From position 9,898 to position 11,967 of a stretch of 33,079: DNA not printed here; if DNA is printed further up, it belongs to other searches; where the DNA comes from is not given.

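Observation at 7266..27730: Two inverted paralogous modules (flavoprotein, CCG Fe-S protein, flavoprotein) plus a partial third: five VAO/GlcD-type proteins within 20 kb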

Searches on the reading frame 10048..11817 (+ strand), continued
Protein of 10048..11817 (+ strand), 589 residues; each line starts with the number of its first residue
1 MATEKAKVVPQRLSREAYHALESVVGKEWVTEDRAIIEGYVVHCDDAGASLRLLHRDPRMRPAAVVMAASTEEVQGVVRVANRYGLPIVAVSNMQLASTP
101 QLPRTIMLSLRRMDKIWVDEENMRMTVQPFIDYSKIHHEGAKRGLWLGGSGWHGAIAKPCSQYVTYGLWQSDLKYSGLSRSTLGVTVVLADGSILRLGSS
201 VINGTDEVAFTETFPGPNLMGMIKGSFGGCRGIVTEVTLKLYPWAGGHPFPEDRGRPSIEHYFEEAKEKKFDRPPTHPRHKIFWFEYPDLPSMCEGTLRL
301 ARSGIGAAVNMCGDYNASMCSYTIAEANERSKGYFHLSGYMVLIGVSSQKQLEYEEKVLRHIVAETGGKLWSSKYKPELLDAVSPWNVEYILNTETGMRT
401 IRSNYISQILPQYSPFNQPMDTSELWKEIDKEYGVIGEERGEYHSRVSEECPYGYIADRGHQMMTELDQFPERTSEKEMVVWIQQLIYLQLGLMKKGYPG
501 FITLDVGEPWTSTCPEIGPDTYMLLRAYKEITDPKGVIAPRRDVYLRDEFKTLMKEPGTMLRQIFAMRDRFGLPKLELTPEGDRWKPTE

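Call 28: search_protein_families(library=pfam, proteins=[L026:15-1361:+, L040:5871-6995:+, L034:7228-8877:+, L021:3480-5843:+, L061:2954-4204:-, L023:12886-13653:+, L012:12364-13488:+, L011:1149-3047:+, L011:3059-4372:+, L060:6189-6791:+], max_evalue=0.00001)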
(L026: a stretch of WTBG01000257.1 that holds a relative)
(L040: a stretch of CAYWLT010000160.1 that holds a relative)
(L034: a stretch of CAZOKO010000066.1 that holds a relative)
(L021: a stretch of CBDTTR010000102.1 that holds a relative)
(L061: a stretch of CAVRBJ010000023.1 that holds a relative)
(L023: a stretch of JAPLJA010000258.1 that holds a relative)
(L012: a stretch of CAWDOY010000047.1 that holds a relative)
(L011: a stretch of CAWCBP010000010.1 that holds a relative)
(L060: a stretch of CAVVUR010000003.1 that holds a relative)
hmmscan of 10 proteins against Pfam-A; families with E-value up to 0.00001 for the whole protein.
L026:15-1361:+ (448 aa): 6 families
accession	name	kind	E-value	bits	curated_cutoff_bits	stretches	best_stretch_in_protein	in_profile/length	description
PF01494.25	FAD_binding_3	-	4.5e-13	49.6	22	1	5-251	2-234/349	FAD binding domain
PF03486.20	HI0933_like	-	2.9e-10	40.4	50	1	6-39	2-35/244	HI0933-like protein Rossmann domain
PF07992.20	Pyr_redox_2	-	1e-08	35.4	26.1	1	5-38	1-34/291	Pyridine nucleotide-disulphide oxidoreductase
PF00890.30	FAD_binding_2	-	6.6e-08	32.6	20.4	1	6-38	1-33/414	FAD binding domain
PF01266.30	DAO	-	8.5e-08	32.5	27.9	0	6-40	1-35/353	FAD dependent oxidoreductase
PF12831.13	FAD_oxidored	-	1.2e-07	31.8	27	1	6-93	1-68/416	FAD dependent oxidoreductase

L040:5871-6995:+ (374 aa): 3 families
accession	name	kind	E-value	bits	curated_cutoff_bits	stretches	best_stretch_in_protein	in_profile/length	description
PF14870.12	PSII_BNR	-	1.6e-37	129.9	27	2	123-216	8-95/303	Photosynthesis system II assembly factor YCF48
PF15902.12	Sortilin-Vps10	-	3.8e-09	36.3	33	0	300-353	4-58/446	Sortilin, neurotensin receptor 3,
PF02012.26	BNR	-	5.9e-07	29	27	0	206-216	1-11/12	BNR/Asp-box repeat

L034:7228-8877:+ (549 aa): 1 family
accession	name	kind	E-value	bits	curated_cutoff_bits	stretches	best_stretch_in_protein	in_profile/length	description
PF06980.17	DUF1302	-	1.2e-24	87.7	23.2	1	86-549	70-541/541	Protein of unknown function (DUF1302)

L021:3480-5843:+ (787 aa): 1 family
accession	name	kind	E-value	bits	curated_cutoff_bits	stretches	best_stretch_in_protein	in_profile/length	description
PF03176.21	MMPL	-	2.7e-23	82.9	20.5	1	562-780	87-302/333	MMPL family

L061:2954-4204:- (416 aa): 2 families
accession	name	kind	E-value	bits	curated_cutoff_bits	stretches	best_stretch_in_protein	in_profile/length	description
PF07044.18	DUF1329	-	2.4e-41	142.7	23.1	1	50-393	2-342/368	Protein of unknown function (DUF1329)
PF17131.11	LolA_like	-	7.7e-15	55.5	30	1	209-413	12-183/184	Outer membrane lipoprotein-sorting protein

L023:12886-13653:+ (255 aa): 1 family
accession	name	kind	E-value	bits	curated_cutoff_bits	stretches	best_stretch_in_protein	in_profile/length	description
PF05996.17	Fe_bilin_red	-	2.9e-16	60.2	31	1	86-252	68-223/228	Ferredoxin-dependent bilin reductase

L012:12364-13488:+ (374 aa): 2 families
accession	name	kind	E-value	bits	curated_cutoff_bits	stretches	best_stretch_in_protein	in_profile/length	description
PF17131.11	LolA_like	-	1.1e-26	94.1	30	2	127-204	7-81/184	Outer membrane lipoprotein-sorting protein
PF07044.18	DUF1329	-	2.2e-11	44.1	23.1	1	110-185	128-206/368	Protein of unknown function (DUF1329)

L011:1149-3047:+ (632 aa): 5 families
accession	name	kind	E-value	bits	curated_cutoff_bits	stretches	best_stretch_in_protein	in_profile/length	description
PF13336.12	AcetylCoA_hyd_C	-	4.4e-61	205.8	23.7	1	286-439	1-154/154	Acetyl-CoA hydrolase/transferase C-terminal domain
PF02550.21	AcetylCoA_hydro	-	8.6e-51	173.2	24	1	11-198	6-194/198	Acetyl-CoA hydrolase/transferase N-terminal domain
PF00583.31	Acetyltransf_1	-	1.2e-08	35.6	20.7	1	512-612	15-116/116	Acetyltransferase (GNAT) family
PF13302.13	Acetyltransf_3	-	2e-08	35.5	25.4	1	474-612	1-137/138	Acetyltransferase (GNAT) domain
PF13420.13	Acetyltransf_4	-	1.9e-07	31.7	24.3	1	526-618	47-140/155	Acetyltransferase (GNAT) domain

L011:3059-4372:+ (437 aa): 4 families
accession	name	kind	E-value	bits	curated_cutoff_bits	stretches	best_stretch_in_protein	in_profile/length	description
PF13607.11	Succ_CoA_lig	-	2.7e-52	176.6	27.4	1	151-288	1-138/138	Succinyl-CoA ligase like flavodoxin domain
PF13380.12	CoA_binding_2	-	3.9e-19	69.7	22.8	1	11-133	1-113/116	CoA binding domain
PF19045.5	Ligase_CoA_2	-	1.6e-13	51.5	23.7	1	300-410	2-112/162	Ligase-CoA domain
PF02629.25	CoA_binding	-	2.4e-12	47.9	22.3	1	9-101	2-97/97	CoA binding domain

L060:6189-6791:+ (200 aa): 1 family
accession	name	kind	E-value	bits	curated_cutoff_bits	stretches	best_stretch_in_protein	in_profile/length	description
PF00440.29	TetR_N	-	6.4e-13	48.7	24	1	17-60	2-45/47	Bacterial regulatory proteins, tetR family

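Call 44: predict_structure(alignment_id=A3)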
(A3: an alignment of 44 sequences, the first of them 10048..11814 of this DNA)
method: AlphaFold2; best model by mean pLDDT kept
length: 589 residues; sequences in the alignment: 44
mean_pLDDT: 81.2   pTM: 0.84
mean pLDDT of the five models: 81.2, 80.0, 79.3, 79.3, 78.4
residues with pLDDT >= 90: 212; 70-90: 250; 50-70: 87; < 50: 40
segments of 3 or more residues with pLDDT < 50: 1-4, 164-167, 201-216, 225-229, 253-260, 503-505
pLDDT, mean of each block of 10 residues (from residue 1): 62 96 98 92 81 89 95 97 92 73 89 92 89 84 83 71 52 73 84 79 39 48 51 84 72 46 60 68 94 96 91 87 86 90 90 96 98 93 76 59 67 81 93 89 84 84 83 89 90 85 63 78 83 82 81 91 94 92 85
secondary structure, 60 per line:
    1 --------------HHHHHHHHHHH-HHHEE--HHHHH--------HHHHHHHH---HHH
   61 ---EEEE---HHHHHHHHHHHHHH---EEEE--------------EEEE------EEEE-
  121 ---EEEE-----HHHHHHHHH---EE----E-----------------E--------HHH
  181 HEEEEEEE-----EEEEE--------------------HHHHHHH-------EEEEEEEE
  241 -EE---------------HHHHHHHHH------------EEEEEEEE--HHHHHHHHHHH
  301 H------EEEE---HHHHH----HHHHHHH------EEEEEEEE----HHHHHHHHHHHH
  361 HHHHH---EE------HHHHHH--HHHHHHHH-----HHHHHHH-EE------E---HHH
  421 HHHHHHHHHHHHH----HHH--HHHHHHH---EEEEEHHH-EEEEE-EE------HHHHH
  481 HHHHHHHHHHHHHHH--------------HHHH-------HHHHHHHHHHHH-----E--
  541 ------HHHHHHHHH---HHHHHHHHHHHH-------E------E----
elements in order: H15-25 H34-38 H47-54 E64-67 H71-84 E88-91 E106-109 E116-119 E124-127 H133-141 H178-181 E182-188 E194-198 H219-225 E233-240 H259-267 E280-287 H290-301 E308-311 H315-319 H324-330 E337-344 H349-365 H377-382 H385-392 H398-404 H418-433 H443-449 E453-457 E462-466 H476-495 H510-513 H521-532 H547-555 H559-570

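Call 49: list_cluster_members(proteins=[P0074, P0090, P0070, P0065, P0092, P0095, P0060, P0107, P0083, P0101])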
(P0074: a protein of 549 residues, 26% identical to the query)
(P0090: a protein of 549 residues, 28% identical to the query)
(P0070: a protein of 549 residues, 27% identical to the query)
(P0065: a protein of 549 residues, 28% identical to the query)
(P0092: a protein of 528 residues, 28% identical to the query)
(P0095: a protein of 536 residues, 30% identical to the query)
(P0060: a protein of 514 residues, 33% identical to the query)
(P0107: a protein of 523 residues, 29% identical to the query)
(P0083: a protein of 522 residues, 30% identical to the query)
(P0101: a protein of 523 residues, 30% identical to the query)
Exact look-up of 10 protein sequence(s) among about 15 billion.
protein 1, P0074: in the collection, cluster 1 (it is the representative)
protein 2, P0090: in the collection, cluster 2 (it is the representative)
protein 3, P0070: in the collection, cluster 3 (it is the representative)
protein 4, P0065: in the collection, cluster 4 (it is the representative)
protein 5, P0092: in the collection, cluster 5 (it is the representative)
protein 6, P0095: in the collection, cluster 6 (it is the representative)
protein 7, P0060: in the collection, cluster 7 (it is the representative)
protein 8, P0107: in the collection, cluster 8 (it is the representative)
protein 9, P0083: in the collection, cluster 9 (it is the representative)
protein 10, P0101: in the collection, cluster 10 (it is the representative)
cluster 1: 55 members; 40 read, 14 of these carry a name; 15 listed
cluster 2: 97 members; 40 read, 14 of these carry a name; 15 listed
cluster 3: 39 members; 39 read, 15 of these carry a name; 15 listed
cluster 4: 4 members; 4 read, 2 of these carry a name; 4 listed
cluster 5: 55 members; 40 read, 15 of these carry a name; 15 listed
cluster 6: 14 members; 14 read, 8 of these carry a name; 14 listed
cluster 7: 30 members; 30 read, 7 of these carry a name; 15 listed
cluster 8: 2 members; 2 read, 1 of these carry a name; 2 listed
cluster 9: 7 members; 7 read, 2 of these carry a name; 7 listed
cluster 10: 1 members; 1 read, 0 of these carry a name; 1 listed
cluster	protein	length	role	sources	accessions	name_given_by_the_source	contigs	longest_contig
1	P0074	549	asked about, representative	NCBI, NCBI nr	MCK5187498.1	MAG: FAD-binding oxidoreductase [Deltaproteobacteria bacterium] | FAD-binding oxidoreductase [Deltaproteobacteria bacterium]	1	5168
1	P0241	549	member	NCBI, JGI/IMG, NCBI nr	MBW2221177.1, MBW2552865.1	MAG: FAD-binding oxidoreductase [Deltaproteobacteria bacterium] | glycolate oxidase | FAD-binding oxidoreductase [Deltaproteobacteria bacterium]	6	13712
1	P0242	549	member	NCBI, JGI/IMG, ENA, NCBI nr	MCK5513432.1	MAG: FAD-binding oxidoreductase [Deltaproteobacteria bacterium] | FAD-binding oxidoreductase [Deltaproteobacteria bacterium]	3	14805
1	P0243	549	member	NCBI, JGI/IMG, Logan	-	glycolate oxidase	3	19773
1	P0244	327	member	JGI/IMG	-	hypothetical protein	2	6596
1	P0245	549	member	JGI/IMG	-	glycolate oxidase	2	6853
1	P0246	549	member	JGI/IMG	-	glycolate oxidase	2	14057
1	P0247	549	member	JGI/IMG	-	glycolate oxidase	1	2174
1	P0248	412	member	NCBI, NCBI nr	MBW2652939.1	MAG: FAD-dependent oxidoreductase, partial [Deltaproteobacteria bacterium] | FAD-dependent oxidoreductase [Deltaproteobacteria bacterium]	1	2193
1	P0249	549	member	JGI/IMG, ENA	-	glycolate oxidase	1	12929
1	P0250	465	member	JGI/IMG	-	glycolate oxidase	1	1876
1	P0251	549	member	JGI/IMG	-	glycolate oxidase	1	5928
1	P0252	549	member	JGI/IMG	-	glycolate oxidase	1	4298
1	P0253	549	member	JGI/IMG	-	glycolate oxidase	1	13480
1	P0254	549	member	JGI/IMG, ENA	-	-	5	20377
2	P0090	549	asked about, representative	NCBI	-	-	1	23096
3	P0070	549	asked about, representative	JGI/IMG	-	glycolate oxidase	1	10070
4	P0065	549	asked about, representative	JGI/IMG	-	glycolate oxidase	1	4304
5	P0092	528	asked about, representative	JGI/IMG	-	glycolate oxidase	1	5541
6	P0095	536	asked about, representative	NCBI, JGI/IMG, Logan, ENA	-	-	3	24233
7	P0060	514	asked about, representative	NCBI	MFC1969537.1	FAD-binding oxidoreductase [Chloroflexota bacterium]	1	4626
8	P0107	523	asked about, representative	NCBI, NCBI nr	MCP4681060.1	MAG: FAD-binding oxidoreductase [Desulfobacterales bacterium] | FAD-binding oxidoreductase [Desulfobacterales bacterium]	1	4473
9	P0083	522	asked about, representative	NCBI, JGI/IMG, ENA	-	-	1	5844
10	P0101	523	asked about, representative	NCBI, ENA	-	-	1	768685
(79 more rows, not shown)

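Call 51: fold_search(model_id=the predicted structure, library=pdb)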
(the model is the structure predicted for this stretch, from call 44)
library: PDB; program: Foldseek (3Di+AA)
matches with E <= 10: 454; with E <= 0.001: 313
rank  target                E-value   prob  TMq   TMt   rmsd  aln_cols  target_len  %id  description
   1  8jde                  9.3e-23  1.00  0.60  0.76   5.9       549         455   17  Crystal structure of mLDHD in complex with D-lactate (released 2023-10-18)
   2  8jds                  1.0e-22  1.00  0.61  0.77   5.5       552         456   18  Crystal structure of mLDHD in complex with Pyruvate (released 2023-10-18)
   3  8jdx                  1.0e-22  1.00  0.59  0.75   5.8       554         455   17  Crystal structure of mLDHD in complex with 2-ketoisovaleric acid (released 2023-10-18)
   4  9ffk_A                1.1e-22  1.00  0.65  0.76   4.7       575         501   18  Vanillyl alcohol oxidase from Novosphingobium sp in complex with vanillyl alcohol (released 2025-01-15)
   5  8jdp                  1.7e-22  1.00  0.59  0.74   6.1       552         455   18  Crystal structure of H405A mLDHD in complex with D-2-hydroxyisovaleric acid (released 2023-10-18)
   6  8jdv                  1.7e-22  1.00  0.58  0.73   6.1       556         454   18  Crystal structure of mLDHD in complex with 2-ketohexanoic acid (released 2023-10-18)
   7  1dii_A                2.5e-22  1.00  0.67  0.75   5.2       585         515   18  CRYSTAL STRUCTURE OF P-CRESOL METHYLHYDROXYLASE AT 2.5 A RESOLUTION (released 1999-12-08)
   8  8jdu                  2.5e-22  1.00  0.58  0.74   5.9       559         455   18  Crystal structure of mLDHD in complex with 2-ketovaleric acid (released 2023-10-18)
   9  8jdt                  3.4e-22  1.00  0.59  0.75   5.8       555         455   18  Crystal structure of mLDHD in complex with 2-ketobutanoic acid (released 2023-10-18)
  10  8jdb                  4.5e-22  1.00  0.59  0.74   6.6       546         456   19  Crystal structure of H405A mLDHD in complex with D-2-hydroxyoctanoic acid (released 2023-10-18)
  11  9fge_A                4.5e-22  1.00  0.64  0.74   4.8       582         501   18  Vanillyl alcohol oxidase from Novosphingobium sp: T181D mutant in complex with vanillin (released 2025-01-15)
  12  8jdy                  5.8e-22  1.00  0.59  0.74   6.0       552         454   18  Crystal structure of mLDHD in complex with 2-ketoisocaproic acid (released 2023-10-18)
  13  8jdc                  1.3e-21  1.00  0.59  0.74   6.0       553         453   18  Crystal structure of mLDHD in apo form (released 2023-10-18)
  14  8s7w_A                1.6e-21  1.00  0.68  0.76   4.7       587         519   16  Vanillyl-alcohol dehydrogenase from Marinicaulis flavus: P151V mutant (released 2025-01-15)
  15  7pbg_A                1.7e-21  1.00  0.66  0.73   5.5       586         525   18  4-ethylphenol oxidase from Gulosibacter chungangensis: native structure (released 2021-09-29)
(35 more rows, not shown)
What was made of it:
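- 10048..11817 (+): A3: long VAO-fold subunit of module A (589 aa, 66.8 kDa). The AF2 model (pLDDT 81) has a complete two-domain VAO fold (calls 44, 51).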

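Call 63: list_cluster_members(proteins=[P0050, P0051, P0035, P0012, P0041, P0234, P0215, P0236, P0240, P0231])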
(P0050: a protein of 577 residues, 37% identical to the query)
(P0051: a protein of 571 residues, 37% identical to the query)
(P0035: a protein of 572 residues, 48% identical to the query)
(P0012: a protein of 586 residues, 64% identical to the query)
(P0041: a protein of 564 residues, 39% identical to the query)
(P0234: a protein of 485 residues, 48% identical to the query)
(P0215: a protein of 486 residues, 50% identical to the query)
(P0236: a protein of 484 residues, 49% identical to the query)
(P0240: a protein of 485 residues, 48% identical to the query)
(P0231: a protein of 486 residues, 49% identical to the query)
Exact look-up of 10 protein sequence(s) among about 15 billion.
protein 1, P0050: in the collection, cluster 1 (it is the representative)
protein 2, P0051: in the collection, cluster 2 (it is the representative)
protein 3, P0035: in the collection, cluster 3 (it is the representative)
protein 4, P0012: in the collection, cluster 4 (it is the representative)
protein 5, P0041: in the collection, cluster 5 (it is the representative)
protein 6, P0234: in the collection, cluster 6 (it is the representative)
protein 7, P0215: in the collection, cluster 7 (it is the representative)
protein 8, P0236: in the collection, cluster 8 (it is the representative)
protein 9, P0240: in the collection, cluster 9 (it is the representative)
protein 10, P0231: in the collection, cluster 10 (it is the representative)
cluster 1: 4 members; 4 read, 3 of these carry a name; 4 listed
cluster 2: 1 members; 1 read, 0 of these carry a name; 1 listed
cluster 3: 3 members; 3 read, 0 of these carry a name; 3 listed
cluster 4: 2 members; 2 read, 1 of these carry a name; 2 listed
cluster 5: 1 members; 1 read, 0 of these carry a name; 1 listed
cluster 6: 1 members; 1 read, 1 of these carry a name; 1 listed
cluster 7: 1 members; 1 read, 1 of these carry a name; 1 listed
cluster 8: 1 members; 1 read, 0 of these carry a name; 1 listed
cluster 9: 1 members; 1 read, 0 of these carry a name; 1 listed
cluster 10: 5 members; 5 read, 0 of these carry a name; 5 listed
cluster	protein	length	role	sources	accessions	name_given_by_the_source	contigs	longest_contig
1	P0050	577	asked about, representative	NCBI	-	-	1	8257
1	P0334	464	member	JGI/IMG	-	hypothetical protein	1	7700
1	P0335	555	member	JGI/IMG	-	hypothetical protein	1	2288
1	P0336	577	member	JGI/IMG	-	hypothetical protein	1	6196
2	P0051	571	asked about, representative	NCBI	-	-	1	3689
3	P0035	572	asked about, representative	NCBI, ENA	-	-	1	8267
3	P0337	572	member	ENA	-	-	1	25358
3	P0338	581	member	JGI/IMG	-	-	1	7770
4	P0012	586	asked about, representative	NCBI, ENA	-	-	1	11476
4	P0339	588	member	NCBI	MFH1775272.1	MAG: FAD-binding oxidoreductase [Chloroflexota bacterium]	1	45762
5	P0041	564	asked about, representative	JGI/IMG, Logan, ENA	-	-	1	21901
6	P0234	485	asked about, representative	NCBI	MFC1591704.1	FAD-binding oxidoreductase [Thermodesulfobacteriota bacterium]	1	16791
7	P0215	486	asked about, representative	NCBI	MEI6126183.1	MAG: FAD-binding oxidoreductase [Pseudomonadota bacterium]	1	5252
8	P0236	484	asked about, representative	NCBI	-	-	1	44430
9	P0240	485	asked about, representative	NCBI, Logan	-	-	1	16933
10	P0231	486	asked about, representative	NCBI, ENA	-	-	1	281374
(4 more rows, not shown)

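Call 64: find_encoding_contigs(protein=P0050, flank=10000, max_places=4)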
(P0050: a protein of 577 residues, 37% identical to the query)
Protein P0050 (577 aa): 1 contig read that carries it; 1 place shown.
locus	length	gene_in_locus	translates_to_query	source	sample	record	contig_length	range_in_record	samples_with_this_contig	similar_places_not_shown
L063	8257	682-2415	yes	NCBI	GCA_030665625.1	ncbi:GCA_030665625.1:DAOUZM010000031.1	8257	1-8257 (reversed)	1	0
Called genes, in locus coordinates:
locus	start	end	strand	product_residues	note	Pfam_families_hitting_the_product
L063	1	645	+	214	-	?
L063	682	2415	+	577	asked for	PF01565:FAD_binding_4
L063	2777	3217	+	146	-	PF01243:PNPOx_N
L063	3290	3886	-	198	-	PF01944:SpoIIM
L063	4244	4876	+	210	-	-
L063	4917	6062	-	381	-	PF01966:HD, PF13286:HD_assoc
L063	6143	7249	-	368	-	PF01916:DS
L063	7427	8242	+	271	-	PF00702:Hydrolase (faint), PF05116:S6PP (faint), PF08282:Hydrolase_3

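Call 65: find_encoding_contigs(protein=P0051, flank=10000, max_places=3)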
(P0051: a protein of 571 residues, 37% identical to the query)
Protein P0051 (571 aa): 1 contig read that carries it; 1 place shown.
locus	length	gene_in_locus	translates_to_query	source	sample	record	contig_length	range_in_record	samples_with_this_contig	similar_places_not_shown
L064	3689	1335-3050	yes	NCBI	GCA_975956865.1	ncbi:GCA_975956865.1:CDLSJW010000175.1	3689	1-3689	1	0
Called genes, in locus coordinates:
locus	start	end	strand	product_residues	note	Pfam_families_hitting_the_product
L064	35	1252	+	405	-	PF13183:Fer4_8 (weak), PF02754:CCG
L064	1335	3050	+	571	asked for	PF01565:FAD_binding_4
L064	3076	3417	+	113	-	PF12838:Fer4_7 (faint)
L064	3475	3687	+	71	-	?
